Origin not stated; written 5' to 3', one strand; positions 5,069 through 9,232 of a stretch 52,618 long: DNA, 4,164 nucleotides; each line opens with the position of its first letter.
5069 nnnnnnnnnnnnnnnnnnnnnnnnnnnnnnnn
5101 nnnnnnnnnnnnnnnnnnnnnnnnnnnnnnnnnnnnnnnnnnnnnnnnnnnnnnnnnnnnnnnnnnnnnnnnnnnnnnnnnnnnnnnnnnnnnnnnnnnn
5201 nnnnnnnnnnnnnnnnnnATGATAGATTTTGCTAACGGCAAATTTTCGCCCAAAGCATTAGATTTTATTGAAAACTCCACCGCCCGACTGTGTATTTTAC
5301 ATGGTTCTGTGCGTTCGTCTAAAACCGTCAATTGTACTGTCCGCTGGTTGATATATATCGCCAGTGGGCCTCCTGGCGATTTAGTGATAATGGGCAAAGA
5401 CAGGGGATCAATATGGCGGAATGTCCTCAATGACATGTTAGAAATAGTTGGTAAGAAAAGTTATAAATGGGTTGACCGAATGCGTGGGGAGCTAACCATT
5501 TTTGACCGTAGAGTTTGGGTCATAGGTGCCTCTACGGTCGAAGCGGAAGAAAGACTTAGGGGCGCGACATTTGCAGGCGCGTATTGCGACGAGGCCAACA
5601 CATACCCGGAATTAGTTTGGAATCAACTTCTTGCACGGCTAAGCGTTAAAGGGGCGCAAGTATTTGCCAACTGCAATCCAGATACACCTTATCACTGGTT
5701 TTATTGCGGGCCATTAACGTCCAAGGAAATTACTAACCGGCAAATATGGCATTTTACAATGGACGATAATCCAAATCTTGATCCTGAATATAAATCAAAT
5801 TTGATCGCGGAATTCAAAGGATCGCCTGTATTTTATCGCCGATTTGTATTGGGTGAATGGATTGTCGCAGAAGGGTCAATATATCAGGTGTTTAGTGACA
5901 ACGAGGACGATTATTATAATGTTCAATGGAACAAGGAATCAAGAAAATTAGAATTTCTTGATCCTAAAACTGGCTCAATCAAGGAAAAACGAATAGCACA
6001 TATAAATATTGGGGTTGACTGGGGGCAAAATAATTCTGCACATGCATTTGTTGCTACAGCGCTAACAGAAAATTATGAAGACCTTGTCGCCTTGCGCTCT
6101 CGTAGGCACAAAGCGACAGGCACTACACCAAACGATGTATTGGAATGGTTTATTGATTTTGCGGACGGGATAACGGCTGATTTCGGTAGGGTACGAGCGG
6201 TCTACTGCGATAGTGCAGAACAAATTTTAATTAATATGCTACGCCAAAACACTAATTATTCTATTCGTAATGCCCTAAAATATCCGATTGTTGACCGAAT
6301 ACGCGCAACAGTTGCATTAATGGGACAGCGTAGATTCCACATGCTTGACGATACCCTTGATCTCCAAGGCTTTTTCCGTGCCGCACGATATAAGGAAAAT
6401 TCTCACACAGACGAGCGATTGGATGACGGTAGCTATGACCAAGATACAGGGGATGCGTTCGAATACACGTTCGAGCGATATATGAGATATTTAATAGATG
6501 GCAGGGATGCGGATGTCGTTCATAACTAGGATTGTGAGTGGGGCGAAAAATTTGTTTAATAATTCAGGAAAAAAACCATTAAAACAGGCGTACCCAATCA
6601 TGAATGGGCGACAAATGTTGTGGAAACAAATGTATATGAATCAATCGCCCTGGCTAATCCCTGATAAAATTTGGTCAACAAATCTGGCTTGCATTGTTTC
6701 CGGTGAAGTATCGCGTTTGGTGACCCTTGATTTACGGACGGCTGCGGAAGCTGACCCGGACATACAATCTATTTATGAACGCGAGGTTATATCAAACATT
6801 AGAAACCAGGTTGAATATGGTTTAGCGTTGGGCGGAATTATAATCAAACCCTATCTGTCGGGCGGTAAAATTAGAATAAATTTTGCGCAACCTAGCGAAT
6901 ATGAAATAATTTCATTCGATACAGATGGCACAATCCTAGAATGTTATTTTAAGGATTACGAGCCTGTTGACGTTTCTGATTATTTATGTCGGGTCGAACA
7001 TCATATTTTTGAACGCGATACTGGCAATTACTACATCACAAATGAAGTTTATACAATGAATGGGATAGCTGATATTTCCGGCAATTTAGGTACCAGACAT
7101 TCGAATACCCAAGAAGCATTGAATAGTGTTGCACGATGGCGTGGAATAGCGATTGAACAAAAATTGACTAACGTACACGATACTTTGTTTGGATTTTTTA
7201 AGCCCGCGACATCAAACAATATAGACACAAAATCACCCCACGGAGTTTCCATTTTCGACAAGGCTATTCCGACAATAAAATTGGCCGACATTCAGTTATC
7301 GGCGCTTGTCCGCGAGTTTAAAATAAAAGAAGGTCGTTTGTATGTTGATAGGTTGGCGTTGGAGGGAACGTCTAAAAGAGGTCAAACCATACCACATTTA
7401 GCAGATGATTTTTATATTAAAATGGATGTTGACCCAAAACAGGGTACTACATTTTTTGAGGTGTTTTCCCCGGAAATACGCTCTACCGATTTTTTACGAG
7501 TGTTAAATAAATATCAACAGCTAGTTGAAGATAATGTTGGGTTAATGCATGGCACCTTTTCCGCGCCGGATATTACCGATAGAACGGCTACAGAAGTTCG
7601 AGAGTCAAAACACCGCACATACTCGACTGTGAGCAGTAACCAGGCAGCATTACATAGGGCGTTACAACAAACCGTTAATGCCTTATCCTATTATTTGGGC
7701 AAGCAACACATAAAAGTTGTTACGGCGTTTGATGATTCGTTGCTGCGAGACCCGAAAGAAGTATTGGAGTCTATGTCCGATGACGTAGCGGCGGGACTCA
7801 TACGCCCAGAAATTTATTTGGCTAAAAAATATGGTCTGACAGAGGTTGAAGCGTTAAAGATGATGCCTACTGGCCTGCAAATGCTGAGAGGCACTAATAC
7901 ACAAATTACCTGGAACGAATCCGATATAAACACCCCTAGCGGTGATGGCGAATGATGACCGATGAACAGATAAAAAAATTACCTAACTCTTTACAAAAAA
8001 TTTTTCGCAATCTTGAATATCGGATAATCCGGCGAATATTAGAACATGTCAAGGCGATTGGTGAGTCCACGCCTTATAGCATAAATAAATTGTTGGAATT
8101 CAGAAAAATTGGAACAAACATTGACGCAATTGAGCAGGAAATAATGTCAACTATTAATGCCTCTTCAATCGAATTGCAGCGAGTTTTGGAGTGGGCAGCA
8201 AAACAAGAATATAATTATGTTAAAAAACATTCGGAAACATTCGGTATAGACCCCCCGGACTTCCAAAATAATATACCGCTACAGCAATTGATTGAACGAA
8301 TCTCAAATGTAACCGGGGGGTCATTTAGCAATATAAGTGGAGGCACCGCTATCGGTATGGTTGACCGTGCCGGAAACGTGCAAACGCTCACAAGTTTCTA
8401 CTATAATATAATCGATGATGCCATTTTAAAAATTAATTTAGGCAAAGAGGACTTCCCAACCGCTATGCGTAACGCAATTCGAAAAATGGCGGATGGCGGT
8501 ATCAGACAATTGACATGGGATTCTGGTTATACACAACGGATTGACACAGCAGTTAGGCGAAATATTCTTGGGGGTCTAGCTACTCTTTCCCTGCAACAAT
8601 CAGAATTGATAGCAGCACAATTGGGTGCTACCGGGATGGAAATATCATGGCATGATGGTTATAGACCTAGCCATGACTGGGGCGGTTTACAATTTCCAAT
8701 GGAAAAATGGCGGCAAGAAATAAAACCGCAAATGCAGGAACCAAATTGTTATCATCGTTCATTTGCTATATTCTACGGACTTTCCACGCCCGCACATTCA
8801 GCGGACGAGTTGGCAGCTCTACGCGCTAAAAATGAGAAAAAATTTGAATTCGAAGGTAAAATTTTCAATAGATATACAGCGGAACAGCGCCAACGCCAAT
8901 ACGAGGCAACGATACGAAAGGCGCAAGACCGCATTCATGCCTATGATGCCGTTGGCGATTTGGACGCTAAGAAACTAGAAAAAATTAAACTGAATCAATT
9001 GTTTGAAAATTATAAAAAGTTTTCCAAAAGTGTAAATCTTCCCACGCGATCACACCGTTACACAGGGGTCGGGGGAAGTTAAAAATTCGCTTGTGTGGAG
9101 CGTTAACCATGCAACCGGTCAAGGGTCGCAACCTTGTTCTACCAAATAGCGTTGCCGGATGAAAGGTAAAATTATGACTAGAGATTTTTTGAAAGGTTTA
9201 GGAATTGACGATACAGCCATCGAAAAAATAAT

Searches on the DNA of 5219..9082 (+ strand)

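Call 29: search_dna_similar(query=window:5219-9082:+, collection=phages, mode=distant, max_rows=10)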
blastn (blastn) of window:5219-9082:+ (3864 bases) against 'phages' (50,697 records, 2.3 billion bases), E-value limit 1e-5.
No match.

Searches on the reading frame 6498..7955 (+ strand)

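Call 66: search_protein_families(library=pfam, proteins=[window:6498-7955:+], max_evalue=0.001)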
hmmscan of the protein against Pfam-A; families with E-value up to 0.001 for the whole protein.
window:6498-7955:+ (485 aa): 1 family
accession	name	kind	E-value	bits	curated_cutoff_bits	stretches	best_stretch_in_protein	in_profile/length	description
PF05133.19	SPP1_portal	-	1.2e-05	24.9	25.5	1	95-451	84-400/416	Phage portal protein, SPP1 Gp6-like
